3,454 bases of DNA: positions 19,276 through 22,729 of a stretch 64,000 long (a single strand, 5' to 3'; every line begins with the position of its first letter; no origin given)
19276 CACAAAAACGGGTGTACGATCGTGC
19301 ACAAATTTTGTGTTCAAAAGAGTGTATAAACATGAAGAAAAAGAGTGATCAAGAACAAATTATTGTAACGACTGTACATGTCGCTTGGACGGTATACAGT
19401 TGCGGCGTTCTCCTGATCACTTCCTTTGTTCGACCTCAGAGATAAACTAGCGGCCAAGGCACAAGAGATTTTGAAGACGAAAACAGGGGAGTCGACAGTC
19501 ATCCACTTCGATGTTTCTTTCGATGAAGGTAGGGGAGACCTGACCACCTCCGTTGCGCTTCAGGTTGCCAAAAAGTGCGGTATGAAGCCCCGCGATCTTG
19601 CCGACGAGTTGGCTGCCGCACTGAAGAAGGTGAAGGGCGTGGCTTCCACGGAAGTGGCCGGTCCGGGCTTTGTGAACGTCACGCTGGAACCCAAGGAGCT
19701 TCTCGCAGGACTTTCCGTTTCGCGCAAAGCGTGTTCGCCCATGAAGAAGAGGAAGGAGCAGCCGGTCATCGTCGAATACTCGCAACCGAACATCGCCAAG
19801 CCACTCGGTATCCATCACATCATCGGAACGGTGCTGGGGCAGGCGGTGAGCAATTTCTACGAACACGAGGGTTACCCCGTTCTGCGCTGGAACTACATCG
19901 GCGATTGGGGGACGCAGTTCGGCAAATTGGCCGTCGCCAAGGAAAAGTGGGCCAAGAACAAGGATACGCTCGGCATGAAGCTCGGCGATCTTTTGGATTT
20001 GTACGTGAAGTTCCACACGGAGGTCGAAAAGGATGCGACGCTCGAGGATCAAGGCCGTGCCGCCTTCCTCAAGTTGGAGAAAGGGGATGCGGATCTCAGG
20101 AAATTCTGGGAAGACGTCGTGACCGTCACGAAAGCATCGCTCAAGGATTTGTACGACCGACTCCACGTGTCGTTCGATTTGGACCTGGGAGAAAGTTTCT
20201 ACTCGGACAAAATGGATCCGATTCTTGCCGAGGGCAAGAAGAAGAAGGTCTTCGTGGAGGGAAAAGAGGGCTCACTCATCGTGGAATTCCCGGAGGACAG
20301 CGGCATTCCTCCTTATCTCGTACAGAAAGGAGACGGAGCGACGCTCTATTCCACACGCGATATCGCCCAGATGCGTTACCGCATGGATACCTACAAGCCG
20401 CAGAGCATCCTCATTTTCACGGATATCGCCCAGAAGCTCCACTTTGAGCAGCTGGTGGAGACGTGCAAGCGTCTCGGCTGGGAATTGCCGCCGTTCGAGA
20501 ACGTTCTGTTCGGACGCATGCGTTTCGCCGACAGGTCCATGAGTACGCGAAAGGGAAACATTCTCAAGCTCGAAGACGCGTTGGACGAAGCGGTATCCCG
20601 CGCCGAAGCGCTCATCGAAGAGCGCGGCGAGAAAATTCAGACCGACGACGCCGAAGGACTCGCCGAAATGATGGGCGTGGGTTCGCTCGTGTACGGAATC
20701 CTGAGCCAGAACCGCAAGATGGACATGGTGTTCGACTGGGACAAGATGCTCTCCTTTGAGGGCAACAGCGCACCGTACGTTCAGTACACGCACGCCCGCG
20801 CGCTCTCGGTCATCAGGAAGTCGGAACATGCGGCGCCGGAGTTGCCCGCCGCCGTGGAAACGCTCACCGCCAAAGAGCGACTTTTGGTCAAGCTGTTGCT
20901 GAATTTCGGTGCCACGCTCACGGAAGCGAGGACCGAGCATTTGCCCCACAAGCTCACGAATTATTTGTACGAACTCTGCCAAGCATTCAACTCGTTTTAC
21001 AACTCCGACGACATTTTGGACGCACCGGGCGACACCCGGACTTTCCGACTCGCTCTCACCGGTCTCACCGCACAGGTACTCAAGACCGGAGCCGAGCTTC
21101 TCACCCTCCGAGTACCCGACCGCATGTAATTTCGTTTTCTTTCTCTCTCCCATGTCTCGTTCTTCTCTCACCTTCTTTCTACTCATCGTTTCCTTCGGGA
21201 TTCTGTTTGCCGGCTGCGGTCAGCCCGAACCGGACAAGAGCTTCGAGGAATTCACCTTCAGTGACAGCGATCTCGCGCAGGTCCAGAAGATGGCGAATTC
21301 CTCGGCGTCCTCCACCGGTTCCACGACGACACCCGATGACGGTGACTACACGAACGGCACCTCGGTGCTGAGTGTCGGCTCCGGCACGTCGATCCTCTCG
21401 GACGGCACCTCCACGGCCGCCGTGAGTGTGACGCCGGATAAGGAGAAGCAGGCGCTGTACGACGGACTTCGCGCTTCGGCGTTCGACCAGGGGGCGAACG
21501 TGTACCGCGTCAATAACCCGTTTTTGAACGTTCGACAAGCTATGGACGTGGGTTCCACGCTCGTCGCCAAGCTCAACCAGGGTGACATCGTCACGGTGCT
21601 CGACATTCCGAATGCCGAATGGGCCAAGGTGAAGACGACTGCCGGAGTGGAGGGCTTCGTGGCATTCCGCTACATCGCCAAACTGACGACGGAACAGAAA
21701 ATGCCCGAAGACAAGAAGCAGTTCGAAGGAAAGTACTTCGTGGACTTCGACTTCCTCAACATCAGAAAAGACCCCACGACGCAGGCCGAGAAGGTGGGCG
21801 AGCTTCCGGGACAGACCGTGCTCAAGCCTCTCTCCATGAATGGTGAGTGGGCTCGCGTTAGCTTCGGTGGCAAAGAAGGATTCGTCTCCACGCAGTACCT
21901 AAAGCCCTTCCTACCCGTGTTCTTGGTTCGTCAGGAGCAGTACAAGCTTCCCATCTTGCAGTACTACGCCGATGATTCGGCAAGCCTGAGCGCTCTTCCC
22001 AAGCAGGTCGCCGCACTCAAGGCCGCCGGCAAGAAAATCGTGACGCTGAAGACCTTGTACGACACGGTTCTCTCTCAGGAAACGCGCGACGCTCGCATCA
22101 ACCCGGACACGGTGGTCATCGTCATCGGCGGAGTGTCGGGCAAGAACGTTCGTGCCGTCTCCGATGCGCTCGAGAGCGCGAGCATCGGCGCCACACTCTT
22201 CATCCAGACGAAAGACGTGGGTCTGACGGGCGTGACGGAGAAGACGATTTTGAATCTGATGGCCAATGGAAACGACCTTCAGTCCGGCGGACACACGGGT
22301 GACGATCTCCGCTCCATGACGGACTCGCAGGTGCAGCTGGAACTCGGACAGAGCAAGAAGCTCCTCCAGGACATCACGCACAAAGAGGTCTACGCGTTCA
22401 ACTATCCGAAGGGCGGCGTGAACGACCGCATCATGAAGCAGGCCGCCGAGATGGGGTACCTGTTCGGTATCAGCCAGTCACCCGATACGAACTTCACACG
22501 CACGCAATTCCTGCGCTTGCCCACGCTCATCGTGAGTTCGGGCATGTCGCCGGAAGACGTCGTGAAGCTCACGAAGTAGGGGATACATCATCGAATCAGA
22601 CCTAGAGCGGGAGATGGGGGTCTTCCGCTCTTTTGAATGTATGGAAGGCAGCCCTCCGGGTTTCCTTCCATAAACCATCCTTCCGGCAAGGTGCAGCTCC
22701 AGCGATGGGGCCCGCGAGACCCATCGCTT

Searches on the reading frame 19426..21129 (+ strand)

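Call 34: search_protein_families(library=pfam, proteins=[window:19426-21129:+], max_evalue=0.0001)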
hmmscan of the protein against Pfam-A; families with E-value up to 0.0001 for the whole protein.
window:19426-21129:+ (567 aa): 3 families
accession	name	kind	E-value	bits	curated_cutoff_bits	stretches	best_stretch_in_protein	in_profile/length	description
PF00750.26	tRNA-synt_1d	-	2.7e-81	273.7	23.3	1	105-438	13-349/349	tRNA synthetases class I (R), catalytic domain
PF05746.21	DALR_1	-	4.6e-30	104.5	22.3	1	452-567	1-117/117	DALR anticodon binding domain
PF03485.21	Arg_tRNA_synt_N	-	1.1e-15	58.5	21.5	1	6-87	5-85/85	Arginyl tRNA synthetase N terminal domain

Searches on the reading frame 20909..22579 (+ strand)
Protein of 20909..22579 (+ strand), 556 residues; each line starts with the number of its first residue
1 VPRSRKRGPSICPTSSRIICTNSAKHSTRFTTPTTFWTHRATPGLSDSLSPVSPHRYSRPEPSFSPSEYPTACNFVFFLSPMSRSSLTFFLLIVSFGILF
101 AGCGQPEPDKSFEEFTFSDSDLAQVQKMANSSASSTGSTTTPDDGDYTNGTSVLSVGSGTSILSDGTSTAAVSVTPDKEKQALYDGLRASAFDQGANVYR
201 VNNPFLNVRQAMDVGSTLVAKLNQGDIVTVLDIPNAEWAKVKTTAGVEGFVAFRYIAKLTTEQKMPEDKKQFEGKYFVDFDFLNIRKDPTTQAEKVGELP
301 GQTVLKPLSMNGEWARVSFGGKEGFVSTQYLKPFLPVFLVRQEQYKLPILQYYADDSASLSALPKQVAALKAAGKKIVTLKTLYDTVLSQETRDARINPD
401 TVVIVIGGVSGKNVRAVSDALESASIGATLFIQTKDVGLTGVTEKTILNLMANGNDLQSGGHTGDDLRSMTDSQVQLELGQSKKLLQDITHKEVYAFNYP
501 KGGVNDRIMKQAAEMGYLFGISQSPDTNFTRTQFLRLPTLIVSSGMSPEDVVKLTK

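Call 34: search_protein_families(library=pfam, proteins=[window:20909-22579:+], max_evalue=0.0001)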
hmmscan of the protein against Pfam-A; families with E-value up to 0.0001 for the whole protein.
window:20909-22579:+ (556 aa): 2 families
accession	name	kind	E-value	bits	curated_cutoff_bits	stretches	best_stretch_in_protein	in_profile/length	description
PF08239.17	SH3_3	-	4.9e-22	78.3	27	2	282-332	2-54/54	Bacterial SH3 domain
PF01522.26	Polysacc_deac_1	-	2e-12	47.6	23.1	1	412-517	19-121/124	Polysaccharide deacetylase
